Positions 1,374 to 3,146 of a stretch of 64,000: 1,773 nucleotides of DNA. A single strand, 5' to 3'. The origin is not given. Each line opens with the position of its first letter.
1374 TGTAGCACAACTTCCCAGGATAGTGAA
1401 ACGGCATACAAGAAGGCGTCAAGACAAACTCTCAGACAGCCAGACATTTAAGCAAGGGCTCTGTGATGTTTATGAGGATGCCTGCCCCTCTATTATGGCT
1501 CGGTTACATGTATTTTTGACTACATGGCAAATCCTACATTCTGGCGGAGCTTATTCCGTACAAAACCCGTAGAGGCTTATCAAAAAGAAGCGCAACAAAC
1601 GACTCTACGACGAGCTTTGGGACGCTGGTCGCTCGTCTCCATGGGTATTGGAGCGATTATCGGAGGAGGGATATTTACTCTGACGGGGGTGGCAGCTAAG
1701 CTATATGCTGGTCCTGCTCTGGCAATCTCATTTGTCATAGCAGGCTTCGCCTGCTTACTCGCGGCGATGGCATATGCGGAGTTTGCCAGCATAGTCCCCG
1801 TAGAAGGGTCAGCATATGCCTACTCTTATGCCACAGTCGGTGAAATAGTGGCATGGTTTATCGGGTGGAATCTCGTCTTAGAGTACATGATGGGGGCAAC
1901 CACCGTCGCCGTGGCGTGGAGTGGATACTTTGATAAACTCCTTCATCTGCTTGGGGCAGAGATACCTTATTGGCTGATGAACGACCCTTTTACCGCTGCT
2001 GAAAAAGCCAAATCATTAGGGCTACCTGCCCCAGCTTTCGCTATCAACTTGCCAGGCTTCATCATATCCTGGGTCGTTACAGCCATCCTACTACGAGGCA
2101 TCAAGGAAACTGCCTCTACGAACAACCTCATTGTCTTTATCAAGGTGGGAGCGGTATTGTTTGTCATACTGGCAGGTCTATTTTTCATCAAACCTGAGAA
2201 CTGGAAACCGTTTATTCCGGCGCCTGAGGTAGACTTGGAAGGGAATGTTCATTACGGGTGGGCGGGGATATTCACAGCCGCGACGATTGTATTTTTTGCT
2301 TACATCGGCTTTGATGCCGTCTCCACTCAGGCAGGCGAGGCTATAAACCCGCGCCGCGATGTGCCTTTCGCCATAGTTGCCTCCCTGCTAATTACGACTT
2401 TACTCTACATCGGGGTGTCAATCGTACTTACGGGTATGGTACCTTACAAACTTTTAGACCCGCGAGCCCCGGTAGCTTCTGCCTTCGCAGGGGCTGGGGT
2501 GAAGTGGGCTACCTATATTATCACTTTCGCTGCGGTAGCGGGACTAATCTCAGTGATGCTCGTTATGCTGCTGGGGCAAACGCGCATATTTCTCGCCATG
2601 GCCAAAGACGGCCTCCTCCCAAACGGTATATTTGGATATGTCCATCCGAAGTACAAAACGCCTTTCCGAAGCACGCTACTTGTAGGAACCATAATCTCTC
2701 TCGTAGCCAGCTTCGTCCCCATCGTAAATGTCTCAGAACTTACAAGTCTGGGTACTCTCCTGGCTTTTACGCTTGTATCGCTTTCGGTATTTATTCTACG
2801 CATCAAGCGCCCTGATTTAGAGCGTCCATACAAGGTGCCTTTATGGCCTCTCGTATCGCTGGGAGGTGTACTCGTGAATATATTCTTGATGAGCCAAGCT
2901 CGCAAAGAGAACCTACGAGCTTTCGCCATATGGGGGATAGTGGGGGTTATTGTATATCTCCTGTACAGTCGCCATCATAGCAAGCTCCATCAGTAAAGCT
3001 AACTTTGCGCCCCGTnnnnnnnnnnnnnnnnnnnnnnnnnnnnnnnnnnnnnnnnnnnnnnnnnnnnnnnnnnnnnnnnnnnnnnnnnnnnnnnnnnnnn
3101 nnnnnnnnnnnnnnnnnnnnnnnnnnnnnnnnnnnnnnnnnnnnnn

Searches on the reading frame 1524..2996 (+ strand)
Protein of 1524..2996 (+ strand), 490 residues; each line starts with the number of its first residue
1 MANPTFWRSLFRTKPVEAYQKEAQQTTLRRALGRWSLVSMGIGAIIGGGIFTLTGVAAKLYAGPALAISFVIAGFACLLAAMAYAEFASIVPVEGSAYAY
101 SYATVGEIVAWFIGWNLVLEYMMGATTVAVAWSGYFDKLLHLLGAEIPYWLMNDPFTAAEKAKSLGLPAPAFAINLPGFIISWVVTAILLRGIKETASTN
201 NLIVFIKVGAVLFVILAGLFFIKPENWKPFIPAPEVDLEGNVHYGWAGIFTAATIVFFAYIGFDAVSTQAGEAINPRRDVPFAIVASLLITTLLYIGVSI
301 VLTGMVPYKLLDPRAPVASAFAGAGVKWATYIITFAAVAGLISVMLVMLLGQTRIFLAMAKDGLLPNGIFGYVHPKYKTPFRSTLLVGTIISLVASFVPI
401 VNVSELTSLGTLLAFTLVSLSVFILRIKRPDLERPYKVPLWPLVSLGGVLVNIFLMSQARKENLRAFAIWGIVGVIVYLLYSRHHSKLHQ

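Call 6: search_protein_families(library=pfam, proteins=[window:1524-2996:+], max_evalue=0.001)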
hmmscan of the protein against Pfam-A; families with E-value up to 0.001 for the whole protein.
window:1524-2996:+ (490 aa): 3 families
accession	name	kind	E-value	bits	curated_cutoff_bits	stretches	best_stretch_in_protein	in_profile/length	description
PF13520.12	AA_permease_2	-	4.3e-57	194.4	27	1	32-456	1-401/427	Amino acid permease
PF00324.27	AA_permease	-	3.1e-37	128.8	24.6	1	38-454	3-415/470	Amino acid permease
PF13906.12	AA_permease_C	-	9e-11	42.1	27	1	436-486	1-51/51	C-terminus of AA_permease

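Call 25: find_encoding_contigs(protein=window:1524-2996:+, flank=10000, max_places=2)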
Protein window:1524-2996:+ (490 aa): no gene with exactly this product is on record in the collection.
